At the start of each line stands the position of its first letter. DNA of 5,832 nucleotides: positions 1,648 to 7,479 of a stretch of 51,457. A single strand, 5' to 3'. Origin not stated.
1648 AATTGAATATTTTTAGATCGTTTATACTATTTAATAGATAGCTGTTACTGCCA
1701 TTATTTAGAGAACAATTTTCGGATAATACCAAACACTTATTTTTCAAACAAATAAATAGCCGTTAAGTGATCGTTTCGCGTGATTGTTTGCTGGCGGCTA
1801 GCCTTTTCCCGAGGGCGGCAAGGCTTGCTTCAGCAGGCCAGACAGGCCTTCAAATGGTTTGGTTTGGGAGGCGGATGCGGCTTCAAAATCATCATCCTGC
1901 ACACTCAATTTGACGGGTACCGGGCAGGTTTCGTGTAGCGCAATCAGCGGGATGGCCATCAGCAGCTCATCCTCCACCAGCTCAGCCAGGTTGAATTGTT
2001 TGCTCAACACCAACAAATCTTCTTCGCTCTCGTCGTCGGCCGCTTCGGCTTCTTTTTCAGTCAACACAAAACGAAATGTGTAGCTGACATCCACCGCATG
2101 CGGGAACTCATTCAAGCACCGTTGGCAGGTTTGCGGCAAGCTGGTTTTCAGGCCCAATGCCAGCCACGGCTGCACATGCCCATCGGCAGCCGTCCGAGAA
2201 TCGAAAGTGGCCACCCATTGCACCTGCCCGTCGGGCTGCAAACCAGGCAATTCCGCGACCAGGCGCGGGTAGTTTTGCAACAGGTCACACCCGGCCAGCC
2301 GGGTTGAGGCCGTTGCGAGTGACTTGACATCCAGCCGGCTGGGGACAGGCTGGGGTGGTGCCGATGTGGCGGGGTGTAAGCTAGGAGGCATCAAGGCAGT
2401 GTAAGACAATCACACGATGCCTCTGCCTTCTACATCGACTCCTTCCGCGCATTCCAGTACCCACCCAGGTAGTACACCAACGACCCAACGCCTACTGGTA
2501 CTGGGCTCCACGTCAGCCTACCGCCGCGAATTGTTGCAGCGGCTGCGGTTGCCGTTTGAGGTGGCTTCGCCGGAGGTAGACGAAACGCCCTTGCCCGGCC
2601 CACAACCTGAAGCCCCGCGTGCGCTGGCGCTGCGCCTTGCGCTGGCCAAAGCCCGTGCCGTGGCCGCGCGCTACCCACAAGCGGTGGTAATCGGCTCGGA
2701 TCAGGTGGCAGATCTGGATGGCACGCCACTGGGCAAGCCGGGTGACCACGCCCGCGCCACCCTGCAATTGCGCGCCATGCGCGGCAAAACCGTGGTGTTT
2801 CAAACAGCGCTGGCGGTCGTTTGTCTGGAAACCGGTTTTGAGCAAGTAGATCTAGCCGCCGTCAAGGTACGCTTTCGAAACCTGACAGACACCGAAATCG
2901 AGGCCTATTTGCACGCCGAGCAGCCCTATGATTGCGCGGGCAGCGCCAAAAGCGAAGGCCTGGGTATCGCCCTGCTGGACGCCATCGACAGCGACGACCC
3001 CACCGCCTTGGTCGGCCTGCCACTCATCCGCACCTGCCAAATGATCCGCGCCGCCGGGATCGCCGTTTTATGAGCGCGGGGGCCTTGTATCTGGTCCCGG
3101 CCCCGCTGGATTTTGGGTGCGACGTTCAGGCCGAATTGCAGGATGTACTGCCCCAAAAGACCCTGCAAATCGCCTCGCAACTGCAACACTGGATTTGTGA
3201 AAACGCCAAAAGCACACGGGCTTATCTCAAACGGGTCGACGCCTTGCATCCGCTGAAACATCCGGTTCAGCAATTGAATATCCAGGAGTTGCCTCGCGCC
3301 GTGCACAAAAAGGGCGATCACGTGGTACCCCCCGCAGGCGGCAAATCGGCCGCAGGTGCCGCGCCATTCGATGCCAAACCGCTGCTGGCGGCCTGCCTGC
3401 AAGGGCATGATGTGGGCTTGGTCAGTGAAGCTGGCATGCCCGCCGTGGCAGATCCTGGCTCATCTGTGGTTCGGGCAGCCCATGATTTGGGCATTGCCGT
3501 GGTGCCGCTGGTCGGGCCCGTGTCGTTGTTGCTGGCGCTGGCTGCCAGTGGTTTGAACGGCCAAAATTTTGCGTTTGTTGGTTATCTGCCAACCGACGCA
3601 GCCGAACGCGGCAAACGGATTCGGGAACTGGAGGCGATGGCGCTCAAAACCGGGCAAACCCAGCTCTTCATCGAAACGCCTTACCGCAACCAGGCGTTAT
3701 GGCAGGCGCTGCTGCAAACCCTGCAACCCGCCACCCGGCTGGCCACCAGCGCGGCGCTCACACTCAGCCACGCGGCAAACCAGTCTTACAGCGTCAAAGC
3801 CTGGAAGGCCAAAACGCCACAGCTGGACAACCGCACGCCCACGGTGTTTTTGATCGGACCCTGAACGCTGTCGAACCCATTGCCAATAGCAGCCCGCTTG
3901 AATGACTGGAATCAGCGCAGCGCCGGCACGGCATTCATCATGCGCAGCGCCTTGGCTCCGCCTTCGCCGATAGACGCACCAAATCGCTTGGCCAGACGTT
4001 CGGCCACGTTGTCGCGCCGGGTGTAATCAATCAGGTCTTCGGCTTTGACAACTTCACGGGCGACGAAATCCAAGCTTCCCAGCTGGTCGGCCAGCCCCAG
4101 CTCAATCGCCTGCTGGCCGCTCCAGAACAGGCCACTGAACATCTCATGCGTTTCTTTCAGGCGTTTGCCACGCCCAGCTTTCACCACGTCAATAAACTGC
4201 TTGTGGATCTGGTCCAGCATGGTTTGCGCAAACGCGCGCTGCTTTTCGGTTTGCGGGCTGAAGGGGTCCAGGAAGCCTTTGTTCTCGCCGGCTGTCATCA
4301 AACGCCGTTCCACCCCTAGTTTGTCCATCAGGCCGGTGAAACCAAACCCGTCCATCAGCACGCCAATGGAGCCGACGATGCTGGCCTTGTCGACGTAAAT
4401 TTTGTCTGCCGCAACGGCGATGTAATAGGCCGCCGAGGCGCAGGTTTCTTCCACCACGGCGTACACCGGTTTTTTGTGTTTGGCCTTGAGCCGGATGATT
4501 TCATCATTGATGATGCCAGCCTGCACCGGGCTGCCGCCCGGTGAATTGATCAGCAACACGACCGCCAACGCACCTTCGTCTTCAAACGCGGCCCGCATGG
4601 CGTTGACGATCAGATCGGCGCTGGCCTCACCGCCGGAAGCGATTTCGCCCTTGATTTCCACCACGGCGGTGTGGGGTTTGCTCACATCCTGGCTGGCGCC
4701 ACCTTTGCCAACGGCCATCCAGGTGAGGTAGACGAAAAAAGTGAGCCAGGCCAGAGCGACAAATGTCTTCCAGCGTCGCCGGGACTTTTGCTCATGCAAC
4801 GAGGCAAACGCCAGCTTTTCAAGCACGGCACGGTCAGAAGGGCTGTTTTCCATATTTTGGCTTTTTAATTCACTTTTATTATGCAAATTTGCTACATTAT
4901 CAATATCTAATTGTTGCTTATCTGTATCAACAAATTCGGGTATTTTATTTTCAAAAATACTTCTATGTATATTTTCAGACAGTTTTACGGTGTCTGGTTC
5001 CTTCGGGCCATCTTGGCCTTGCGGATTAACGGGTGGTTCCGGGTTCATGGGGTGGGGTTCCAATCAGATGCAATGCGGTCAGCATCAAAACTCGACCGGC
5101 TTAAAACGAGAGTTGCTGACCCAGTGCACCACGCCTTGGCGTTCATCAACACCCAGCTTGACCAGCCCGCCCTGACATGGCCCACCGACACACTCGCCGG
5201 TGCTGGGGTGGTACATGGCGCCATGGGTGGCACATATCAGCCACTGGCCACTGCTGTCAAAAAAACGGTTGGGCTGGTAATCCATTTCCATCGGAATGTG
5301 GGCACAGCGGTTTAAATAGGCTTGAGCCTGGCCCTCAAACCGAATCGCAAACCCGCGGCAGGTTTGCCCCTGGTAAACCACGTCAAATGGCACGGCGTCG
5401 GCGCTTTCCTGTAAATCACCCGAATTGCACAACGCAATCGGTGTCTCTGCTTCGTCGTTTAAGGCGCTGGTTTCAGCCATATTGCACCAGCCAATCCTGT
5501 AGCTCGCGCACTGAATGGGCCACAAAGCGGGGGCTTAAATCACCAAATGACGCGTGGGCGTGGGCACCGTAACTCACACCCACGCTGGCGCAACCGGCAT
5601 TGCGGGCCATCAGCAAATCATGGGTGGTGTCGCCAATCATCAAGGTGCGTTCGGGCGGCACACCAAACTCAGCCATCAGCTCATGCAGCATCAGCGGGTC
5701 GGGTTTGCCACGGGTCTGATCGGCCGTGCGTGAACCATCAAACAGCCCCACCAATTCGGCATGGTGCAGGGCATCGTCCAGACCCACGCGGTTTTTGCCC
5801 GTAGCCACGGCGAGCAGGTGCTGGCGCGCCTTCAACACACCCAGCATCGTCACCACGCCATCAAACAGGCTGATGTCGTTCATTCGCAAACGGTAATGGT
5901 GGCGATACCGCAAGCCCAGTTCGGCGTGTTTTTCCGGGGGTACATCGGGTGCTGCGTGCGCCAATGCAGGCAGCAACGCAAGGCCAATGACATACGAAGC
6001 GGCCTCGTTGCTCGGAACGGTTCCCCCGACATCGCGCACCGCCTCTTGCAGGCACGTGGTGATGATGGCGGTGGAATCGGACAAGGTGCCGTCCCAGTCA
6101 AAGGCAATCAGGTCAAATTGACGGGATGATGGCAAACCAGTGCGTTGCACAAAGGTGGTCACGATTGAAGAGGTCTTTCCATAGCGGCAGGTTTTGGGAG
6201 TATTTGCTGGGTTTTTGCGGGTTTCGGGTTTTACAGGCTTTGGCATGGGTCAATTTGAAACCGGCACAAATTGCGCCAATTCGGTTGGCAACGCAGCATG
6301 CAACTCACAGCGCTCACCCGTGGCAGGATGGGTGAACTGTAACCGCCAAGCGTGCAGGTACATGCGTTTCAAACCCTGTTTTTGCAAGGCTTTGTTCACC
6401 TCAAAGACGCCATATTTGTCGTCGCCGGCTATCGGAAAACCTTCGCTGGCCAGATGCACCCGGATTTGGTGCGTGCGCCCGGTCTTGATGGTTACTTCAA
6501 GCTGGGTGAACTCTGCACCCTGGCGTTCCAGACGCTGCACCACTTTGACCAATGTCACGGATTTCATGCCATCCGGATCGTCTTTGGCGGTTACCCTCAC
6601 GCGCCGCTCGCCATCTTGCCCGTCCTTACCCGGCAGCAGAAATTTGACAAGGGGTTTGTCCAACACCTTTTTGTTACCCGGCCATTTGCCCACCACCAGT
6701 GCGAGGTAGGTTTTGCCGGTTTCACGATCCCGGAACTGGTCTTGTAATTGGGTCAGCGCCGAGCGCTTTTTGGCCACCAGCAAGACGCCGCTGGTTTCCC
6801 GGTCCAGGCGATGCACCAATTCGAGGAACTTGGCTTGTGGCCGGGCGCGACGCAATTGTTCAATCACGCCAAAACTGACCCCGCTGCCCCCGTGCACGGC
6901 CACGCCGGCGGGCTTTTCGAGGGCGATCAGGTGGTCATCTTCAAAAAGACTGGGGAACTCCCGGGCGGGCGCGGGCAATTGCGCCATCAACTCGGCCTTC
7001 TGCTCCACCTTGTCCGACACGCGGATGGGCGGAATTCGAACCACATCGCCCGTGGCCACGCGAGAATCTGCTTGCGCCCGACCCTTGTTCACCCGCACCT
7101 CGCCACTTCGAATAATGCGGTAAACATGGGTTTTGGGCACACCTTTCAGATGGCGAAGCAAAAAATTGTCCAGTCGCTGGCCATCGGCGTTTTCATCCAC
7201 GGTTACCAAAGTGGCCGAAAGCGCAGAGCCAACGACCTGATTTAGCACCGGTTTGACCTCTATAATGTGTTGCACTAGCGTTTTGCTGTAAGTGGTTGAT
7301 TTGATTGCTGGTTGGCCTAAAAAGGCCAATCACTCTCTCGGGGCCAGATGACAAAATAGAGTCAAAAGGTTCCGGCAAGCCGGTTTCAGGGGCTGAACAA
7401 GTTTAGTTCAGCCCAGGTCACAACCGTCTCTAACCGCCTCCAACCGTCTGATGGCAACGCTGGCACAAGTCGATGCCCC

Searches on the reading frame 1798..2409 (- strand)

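Call 26: search_protein_families(library=pfam, proteins=[window:1798-2409:-], max_evalue=0.00001)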
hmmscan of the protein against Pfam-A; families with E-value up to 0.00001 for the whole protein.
window:1798-2409:- (203 aa): 1 family
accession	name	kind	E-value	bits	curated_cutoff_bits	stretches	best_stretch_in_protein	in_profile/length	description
PF02620.22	YceD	-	7.7e-18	65.1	33.2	1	86-192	4-118/119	Large ribosomal RNA subunit accumulation protein YceD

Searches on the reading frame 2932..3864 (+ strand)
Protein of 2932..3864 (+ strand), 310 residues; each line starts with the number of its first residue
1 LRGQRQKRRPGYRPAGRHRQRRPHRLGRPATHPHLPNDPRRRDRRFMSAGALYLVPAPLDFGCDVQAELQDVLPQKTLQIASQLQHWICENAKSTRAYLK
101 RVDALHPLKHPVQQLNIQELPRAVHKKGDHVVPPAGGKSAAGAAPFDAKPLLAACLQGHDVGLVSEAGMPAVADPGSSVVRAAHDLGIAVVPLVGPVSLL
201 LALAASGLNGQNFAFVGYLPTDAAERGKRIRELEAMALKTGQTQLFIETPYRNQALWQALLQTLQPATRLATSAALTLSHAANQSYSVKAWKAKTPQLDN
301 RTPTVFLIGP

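Call 26: search_protein_families(library=pfam, proteins=[window:2932-3864:+], max_evalue=0.00001)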
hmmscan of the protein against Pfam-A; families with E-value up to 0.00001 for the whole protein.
window:2932-3864:+ (310 aa): 1 family
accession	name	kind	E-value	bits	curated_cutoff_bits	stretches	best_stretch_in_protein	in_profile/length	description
PF00590.25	TP_methylase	-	3.4e-08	34.1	27.8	1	144-276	64-196/212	Tetrapyrrole (Corrin/Porphyrin) Methylases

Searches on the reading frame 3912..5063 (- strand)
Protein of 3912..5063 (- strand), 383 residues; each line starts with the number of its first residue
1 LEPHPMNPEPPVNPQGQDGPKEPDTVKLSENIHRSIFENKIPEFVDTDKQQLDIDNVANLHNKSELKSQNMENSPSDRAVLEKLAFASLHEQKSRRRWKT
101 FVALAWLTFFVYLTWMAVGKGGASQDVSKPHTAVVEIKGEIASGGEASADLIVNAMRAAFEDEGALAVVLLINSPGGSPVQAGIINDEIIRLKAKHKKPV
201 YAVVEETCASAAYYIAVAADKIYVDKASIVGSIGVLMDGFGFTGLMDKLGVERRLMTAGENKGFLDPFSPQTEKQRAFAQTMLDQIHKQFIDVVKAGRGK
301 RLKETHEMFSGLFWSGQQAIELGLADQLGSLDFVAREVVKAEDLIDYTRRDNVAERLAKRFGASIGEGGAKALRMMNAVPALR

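Call 26: search_protein_families(library=pfam, proteins=[window:3912-5063:-], max_evalue=0.00001)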
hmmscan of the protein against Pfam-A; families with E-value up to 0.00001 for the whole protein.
window:3912-5063:- (383 aa): 2 families
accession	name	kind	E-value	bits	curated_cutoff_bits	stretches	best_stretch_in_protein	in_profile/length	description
PF01343.23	Peptidase_S49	-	9.4e-41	139.8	24.9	1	195-340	4-149/154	Peptidase family S49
PF25145.1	NfeD1b_N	-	1.8e-07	31.4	40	1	151-236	18-98/189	NfeD1b, N-terminal domain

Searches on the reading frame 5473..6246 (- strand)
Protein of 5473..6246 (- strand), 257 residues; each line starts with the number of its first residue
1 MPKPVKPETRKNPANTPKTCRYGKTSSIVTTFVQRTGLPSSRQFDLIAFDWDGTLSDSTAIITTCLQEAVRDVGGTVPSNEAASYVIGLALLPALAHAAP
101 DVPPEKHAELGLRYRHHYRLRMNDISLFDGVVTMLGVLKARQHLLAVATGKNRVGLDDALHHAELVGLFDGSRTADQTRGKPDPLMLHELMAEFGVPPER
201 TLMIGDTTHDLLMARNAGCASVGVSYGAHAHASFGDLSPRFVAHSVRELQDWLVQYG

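Call 26: search_protein_families(library=pfam, proteins=[window:5473-6246:-], max_evalue=0.00001)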
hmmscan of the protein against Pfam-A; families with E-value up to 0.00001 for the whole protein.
window:5473-6246:- (257 aa): 4 families
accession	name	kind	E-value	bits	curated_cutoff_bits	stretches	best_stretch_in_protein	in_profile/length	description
PF13419.12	HAD_2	-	6.5e-29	101.7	23.8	1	47-224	1-178/178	Haloacid dehalogenase-like hydrolase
PF00702.32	Hydrolase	-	4.6e-24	86.3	26.4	1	45-218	2-191/191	haloacid dehalogenase-like hydrolase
PF13242.12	Hydrolase_like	-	3.2e-17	62.6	22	1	179-249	2-75/75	HAD-hyrolase-like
PF12710.13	HAD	-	5.1e-08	34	27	1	47-215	1-189/189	haloacid dehalogenase-like hydrolase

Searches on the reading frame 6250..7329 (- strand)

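Call 26: search_protein_families(library=pfam, proteins=[window:6250-7329:-], max_evalue=0.00001)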
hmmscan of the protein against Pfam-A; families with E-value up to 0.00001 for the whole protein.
window:6250-7329:- (359 aa): 2 families
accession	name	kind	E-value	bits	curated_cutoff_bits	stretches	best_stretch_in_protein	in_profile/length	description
PF00849.27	PseudoU_synth_2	-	5.1e-31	108.4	26.8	1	133-295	1-152/152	RNA pseudouridylate synthase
PF01479.30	S4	-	4e-09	36.5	22.8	1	51-97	1-48/48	S4 domain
